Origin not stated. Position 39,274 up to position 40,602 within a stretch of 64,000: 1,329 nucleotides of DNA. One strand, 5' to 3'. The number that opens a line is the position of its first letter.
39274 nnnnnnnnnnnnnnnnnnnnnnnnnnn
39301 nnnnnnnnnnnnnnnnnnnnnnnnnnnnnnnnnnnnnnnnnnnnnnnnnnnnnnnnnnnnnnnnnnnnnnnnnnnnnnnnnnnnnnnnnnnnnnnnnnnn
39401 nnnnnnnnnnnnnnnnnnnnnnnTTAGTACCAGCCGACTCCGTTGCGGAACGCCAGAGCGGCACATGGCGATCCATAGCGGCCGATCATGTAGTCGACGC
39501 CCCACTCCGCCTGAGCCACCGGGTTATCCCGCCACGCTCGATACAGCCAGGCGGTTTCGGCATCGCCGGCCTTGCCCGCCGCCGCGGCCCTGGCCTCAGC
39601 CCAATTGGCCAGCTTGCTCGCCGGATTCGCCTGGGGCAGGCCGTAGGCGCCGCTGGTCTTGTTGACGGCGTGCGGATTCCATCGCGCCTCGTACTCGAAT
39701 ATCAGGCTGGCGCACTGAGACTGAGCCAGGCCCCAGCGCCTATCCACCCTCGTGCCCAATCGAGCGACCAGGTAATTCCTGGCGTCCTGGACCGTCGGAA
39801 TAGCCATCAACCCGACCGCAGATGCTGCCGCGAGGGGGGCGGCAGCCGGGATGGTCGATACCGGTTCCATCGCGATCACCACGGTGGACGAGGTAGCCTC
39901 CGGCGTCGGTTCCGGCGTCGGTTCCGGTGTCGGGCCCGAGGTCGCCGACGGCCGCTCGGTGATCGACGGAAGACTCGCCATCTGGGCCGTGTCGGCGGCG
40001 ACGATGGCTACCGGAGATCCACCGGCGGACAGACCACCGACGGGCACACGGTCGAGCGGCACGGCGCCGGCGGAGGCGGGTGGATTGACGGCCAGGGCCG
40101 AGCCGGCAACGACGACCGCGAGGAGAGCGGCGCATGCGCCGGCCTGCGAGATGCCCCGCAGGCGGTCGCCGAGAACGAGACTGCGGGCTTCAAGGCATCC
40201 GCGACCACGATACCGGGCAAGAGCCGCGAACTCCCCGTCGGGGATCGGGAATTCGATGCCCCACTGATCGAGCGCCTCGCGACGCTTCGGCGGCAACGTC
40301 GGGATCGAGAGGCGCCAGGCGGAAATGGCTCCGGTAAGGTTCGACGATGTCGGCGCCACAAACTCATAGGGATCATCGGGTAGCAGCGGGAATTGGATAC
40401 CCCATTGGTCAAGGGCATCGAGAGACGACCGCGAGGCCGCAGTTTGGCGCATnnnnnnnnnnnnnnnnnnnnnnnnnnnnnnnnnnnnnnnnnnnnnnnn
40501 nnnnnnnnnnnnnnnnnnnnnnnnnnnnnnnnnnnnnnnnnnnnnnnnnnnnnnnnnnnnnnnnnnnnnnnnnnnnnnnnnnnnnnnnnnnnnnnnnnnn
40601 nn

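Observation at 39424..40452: Lytic-transglycosylase-domain protein with cytoplasmic DQWGI(Q/E)FP tandem repeats and low-GC N-terminal codons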

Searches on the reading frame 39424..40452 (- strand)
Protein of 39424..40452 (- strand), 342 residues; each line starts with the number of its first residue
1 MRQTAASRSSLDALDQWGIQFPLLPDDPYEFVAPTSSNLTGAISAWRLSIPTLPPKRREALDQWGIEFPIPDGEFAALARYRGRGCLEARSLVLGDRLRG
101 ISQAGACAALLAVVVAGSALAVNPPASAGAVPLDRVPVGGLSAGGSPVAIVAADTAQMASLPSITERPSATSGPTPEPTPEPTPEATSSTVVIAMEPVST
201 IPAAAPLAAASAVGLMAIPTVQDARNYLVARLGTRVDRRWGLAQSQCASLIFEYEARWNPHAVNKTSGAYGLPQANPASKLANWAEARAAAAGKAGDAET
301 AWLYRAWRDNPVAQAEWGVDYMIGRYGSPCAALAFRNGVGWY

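Call 4: search_protein_families(library=pfam, proteins=[window:39424-40452:-], max_evalue=1)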
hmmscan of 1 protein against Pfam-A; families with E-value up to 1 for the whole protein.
window:39424-40452:- (342 aa): 1 family
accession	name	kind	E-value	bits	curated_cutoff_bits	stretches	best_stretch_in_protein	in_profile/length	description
PF01464.25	SLT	-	0.0064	16.5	21.3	1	247-279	16-47/117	Transglycosylase SLT domain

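Call 5: search_protein_families(library=ncbifam, proteins=[window:39424-40452:-], max_evalue=1)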
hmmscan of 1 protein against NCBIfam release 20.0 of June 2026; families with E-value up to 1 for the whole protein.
window:39424-40452:- (342 aa): 3 families
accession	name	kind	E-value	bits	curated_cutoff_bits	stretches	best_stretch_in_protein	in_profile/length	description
NF052397.1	AggPromo_Cterm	subfamily_domain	2.6e-21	75.9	40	1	244-342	1-80/80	aggregation-promoting factor C-terminal-like domain-containing protein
NF038040.1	phero_PhrK_fam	equivalog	0.34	11.2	35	1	107-140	7-40/40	PhrK family phosphatase-inhibitory pheromone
NF037973.1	metallo_SslE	exception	0.99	6.6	3000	0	151-189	36-75/1519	lipoprotein metalloprotease SslE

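Call 10: find_homologous_proteins(query=window:39424-40452:-)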
Query window:39424-40452:- (342 aa): 157 proteins with E <= 0.001 among 8000 candidates; the best 120 are listed.
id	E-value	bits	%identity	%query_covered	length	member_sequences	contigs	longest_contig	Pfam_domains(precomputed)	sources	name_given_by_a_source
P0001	3.7e-150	518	74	100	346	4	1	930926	-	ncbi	-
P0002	2.4e-144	499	71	100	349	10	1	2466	-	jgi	jgi:hypothetical protein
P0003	2.7e-143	496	73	100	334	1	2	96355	-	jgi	jgi:hypothetical protein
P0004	5.7e-143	495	73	100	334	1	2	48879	-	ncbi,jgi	jgi:hypothetical protein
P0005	1.2e-142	494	55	100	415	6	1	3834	-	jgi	jgi:hypothetical protein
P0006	1.6e-140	487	71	100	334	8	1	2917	-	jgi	-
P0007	2.1e-140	486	69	100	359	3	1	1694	-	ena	-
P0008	1.7e-139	483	69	100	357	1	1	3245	-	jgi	jgi:hypothetical protein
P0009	1.9e-139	483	70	100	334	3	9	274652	-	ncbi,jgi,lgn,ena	jgi:hypothetical protein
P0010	2.6e-139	483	69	100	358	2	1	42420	-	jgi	jgi:hypothetical protein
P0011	4.5e-136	472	68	100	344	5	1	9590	-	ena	-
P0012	2.9e-135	469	65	100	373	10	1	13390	-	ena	-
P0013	6.7e-135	468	68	100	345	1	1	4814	-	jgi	jgi:hypothetical protein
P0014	1.6e-134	467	69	100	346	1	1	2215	-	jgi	jgi:hypothetical protein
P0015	2.2e-133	463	64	100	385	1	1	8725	-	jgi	jgi:hypothetical protein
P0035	1.3e-122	428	64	100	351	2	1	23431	-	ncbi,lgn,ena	ncbi:MAG: hypothetical protein ABSE70_07315 [Candidatus Limnocylindrales bacterium]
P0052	2.6e-117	410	64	100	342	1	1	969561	-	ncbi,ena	-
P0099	4.0e-68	249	56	70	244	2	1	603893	-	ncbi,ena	-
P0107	1.5e-10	59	41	34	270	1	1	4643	PF01464.26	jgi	jgi:flagellar biosynthesis GTPase FlhF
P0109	8.6e-10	57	41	30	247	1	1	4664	PF01464.26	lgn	-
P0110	1.7e-9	56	39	32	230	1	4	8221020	PF01464.26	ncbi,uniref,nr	ncbi:transglycosylase SLT domain-containing protein [Streptomyces beijiangensis]|uniref:Transglycosy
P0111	3.3e-8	52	36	49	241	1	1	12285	PF01464.26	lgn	-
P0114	1.4e-7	50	37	34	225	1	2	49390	PF01464.26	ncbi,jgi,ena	jgi:hypothetical protein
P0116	1.7e-7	49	44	29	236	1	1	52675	PF01464.26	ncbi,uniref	ncbi:transglycosylase SLT domain-containing protein [Streptomyces tirandamycinicus]|uniref:aggregati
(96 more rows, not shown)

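Call 13: find_related_loci(query=A2, collection=genome_contigs, flank=6000)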
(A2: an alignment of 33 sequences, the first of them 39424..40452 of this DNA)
Query A2 (342 aa) in genome_contigs; peptide patterns used: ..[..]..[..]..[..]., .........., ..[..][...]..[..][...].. (x = any residue, [..] = any of these).
307 stretches matched a pattern; 203 encode a relative of the query (tblastn E <= 1e-3); the best 80 are kept; 79 distinct loci.
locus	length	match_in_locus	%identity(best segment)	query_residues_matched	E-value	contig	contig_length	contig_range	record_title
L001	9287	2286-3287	73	1-342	4e-145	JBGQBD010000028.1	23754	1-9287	MAG: Candidatus Limnocylindria bacterium isolate OBJ2_061818_130_15 k141_1248985_length_23754_cov_10.8052, whole genome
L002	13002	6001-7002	70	1-342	5e-141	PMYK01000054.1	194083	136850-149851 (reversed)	MAG: Chloroflexi bacterium isolate fen_1029 73.20110800_E2D.56_contig_2327, whole genome shotgun sequence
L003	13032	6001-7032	69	1-342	7e-140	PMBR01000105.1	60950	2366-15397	MAG: Chloroflexi bacterium isolate fen_1066 73.20120700_E3M.37_contig_61289, whole genome shotgun sequence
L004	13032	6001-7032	71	1-342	1e-137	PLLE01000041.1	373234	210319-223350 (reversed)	MAG: Chloroflexi bacterium isolate fen_1079 73.20120800_E3X.6_contig_170, whole genome shotgun sequence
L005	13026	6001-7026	64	1-342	6e-122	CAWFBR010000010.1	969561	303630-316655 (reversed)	MAG: uncultured Chloroflexia bacterium isolate MFD02416.bin.1.333 genome assembly, contig: contig_6158, whole genome sho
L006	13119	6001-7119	65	1-342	8e-116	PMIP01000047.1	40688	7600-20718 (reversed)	MAG: Chloroflexi bacterium isolate fen_1051 73.20120600_E3D.26_contig_37088, whole genome shotgun sequence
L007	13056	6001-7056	61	1-342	3e-113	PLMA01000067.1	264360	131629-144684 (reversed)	MAG: Chloroflexi bacterium isolate fen_1076 73.20120800_E3S.35_contig_259, whole genome shotgun sequence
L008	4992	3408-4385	62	1-342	2e-111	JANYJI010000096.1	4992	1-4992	MAG: Chloroflexi bacterium isolate GL140_3_metabinner_90 GL140_3_k141_2863798, whole genome shotgun sequence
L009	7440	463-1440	60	1-342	7e-109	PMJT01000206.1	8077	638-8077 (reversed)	MAG: Chloroflexi bacterium isolate fen_1046 73.20120600_E2D.42_contig_24844, whole genome shotgun sequence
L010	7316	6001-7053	64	1-342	5e-108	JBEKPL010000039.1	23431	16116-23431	MAG: Candidatus Limnocylindrales bacterium isolate SPRUCE 463 SPRUCE_463_39, whole genome shotgun sequence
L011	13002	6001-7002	65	1-342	1e-106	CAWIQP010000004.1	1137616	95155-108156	MAG: uncultured Chloroflexia bacterium isolate MFD01689.bin.1.101 genome assembly, contig: contig_26210, whole genome sh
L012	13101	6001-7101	53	1-342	2e-104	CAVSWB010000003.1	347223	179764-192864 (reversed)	MAG: uncultured Chloroflexia bacterium isolate MFD05705.bin.2.41 genome assembly, contig: contig_68893, whole genome sho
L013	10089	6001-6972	59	1-342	3e-103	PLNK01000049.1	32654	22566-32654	MAG: Chloroflexi bacterium isolate fen_1071 73.20120800_E2D.21_contig_8611, whole genome shotgun sequence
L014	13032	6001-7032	54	1-342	7e-101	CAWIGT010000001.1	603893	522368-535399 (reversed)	MAG: uncultured Chloroflexia bacterium isolate MFD05502.bin.2.33 genome assembly, contig: contig_18966, whole genome sho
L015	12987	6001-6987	53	1-342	7e-91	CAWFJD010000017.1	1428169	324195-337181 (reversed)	MAG: uncultured Chloroflexia bacterium isolate MFD01872.bin.2.254 genome assembly, contig: contig_37644, whole genome sh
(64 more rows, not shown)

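Call 30: predict_structure(alignment_id=A4)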
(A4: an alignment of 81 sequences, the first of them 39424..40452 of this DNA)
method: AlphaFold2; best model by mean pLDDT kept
length: 342 residues; sequences in the alignment: 81
mean_pLDDT: 57.4   pTM: 0.40
mean pLDDT of the five models: 57.4, 56.2, 53.2, 52.5, 50.9
residues with pLDDT >= 90: 58; 70-90: 58; 50-70: 32; < 50: 194
segments of 3 or more residues with pLDDT < 50: 1-100, 121-131, 133-135, 139-197, 199-202, 204-214, 269-271
pLDDT, mean of each block of 10 residues (from residue 1): 36 31 36 38 36 37 32 39 37 43 66 69 43 49 37 33 39 44 40 44 44 66 94 92 94 80 55 59 89 94 88 89 90 85 56
secondary structure, 60 per line:
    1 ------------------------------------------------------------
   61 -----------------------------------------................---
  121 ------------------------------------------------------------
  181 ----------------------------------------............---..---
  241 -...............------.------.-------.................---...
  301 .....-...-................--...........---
elements in order: H102-117 H221-232 H244-256 H278-294 H298-305 H311-326 H329-339

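Call 34: fold_search(model_id=the predicted structure, library=pdb)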
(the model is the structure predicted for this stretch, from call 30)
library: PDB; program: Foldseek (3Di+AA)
matches with E <= 10: 48; with E <= 0.001: 0
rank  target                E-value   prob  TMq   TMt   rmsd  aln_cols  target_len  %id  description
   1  8gf0                  5.1e-01  0.47  0.17  0.12   6.5       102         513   18  Crystal structure of soluble lytic transglycosylase Cj0843 of Campylobacter jejuni in complex with LV8044 inhibitor (released 2023-05-24)
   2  7o8d_B                3.8e+00  0.35  0.09  0.21   6.5        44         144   25  diFe-sulerythrin oxidised by H2O2 (released 2021-12-01)
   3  7o90_B                4.0e+00  0.30  0.09  0.21   7.2        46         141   24  Mono-Fe-sulerythrin (released 2021-12-01)
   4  1j30_B                4.0e+00  0.23  0.09  0.22   7.7        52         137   25  The crystal structure of sulerythrin, a rubrerythrin-like protein from a strictly aerobic and thermoacidiphilic archae (released 2003-10-14)
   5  3nym_A                4.0e+00  0.04  0.09  0.22  12.6       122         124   11  The crystal structure of functionally unknown protein from Neisseria meningitidis MC58 (released 2010-09-22)
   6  2pon_MODEL_1_B        4.0e+00  0.04  0.12  0.18  14.4       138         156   12  Solution structure of the Bcl-xL/Beclin-1 complex (released 2007-09-04)
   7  4cim_A                4.5e+00  0.02  0.12  0.18  13.5       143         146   18  Complex of a Bcl-w BH3 mutant with a BH3 domain (released 2014-11-12)
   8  1j30_A                5.0e+00  0.23  0.09  0.21   7.4        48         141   23  The crystal structure of sulerythrin, a rubrerythrin-like protein from a strictly aerobic and thermoacidiphilic archae (released 2003-10-14)
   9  5txz_A                5.0e+00  0.14  0.12  0.13  12.1        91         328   13  DNA Polymerase Mu Reactant Complex, 100mM Mg2+ (15 min) (released 2017-08-30)
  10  3spf                  5.6e+00  0.03  0.12  0.22  14.3       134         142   10  Crystal Structure of Bcl-xL bound to BM501 (released 2012-06-27)
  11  4v47_BO               5.6e+00  0.03  0.09  0.25  11.2        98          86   14  Real space refined coordinates of the 30S and 50S subunits fitted into the low resolution cryo-EM map of the EF-G.GTP (released 2014-07-09)
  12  6k8k_D                5.6e+00  0.02  0.09  0.06  14.8       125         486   14  Crystal structure of Arabidopsis thaliana BIC2-CRY2 complex (released 2020-05-13)
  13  7o93_B                5.9e+00  0.21  0.09  0.21   7.3        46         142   24  diMn-sulerythrin (released 2021-12-01)
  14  2huc                  5.9e+00  0.07  0.12  0.16  12.6       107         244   13  Structural Studies Examining the Substrate Specificity Profiles of PC-PLCBc Protein Variants (released 2006-08-08)
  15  7ppv_B                6.2e+00  0.21  0.09  0.21   7.3        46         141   24  Structure of diFe-Sulerythrin at 2.70 MGy total absorbed dose (released 2022-06-08)
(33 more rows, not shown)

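Call 48: list_cluster_members(proteins=[window:39424-40452:-, P0001, P0052, P0035])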
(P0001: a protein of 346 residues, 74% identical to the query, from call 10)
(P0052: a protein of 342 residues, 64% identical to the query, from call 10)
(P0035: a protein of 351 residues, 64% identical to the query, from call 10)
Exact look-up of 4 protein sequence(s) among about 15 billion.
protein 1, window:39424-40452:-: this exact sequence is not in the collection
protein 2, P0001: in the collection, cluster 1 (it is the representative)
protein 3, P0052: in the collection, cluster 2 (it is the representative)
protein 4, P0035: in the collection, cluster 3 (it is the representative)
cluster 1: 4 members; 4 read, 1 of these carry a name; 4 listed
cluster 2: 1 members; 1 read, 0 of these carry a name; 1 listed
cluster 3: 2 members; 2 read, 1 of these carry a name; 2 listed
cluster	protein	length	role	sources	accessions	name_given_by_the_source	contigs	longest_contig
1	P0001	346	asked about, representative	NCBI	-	-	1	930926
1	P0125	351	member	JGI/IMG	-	hypothetical protein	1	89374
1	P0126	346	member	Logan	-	-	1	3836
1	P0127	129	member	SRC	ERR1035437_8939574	-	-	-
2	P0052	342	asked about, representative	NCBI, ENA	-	-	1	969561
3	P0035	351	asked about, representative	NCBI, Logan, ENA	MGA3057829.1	MAG: hypothetical protein ABSE70_07315 [Candidatus Limnocylindrales bacterium]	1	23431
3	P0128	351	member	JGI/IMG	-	-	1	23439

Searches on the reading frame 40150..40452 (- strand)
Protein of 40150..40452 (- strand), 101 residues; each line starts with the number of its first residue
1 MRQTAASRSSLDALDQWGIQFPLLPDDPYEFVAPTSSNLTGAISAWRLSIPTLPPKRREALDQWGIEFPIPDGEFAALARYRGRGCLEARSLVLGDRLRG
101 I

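Call 32: search_protein_representatives(alignment_id=A3)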
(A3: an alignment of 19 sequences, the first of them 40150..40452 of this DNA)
Query: 19 sequences, 101 profile positions. Proteins with E-value up to 0.001 (for the whole library): 9; up to 1e-10: 7; up to 1e-30: 4. The best 9 are listed.
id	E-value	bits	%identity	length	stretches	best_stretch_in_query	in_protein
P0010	3.3e-47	174.9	-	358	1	1-101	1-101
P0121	1.9e-45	169.2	-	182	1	1-101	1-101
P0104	1.8e-40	153.3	-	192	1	1-100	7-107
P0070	1.2e-39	150.6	-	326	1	1-101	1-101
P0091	2.2e-24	101.6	-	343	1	1-100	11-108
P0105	5.0e-20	87.6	-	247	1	18-72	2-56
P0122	1.7e-12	63.4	-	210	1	25-99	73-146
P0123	2.4e-06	43.7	-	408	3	11-82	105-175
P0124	6.1e-04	36.0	-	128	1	1-40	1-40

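Call 35: search_protein_families(library=pfam, proteins=[P0123, P0122, P0124, window:40150-40452:-], max_evalue=10)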
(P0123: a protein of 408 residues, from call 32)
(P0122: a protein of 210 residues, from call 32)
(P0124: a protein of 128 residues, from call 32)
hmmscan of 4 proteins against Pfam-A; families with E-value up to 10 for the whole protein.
P0123 (408 aa): 4 families
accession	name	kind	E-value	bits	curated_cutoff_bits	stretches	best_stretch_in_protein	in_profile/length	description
PF24308.1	DUF7487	-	6e-74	249.1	27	2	147-365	1-220/220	Family of unknown function (DUF7487)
PF20897.3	DUF6846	-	0.0091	17.1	27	0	165-201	18-55/93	Domain of unknown function (DUF6846)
PF14164.11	YqzH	-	0.027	14.9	30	1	376-404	3-33/64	YqzH-like protein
PF13739.11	PdaC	-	8.7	8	29.1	0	254-337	15-83/95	Deacetylase PdaC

P0122 (210 aa): 0 families

P0124 (128 aa): 2 families
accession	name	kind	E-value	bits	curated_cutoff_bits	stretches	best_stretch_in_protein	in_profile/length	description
PF18731.6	HEPN_Swt1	-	0.059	14.1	27.5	1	51-85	80-114/115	Swt1-like HEPN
PF20332.3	DUF6627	-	0.26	11.8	27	1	62-98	38-72/125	Family of unknown function (DUF6627)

window:40150-40452:- (101 aa): 0 families
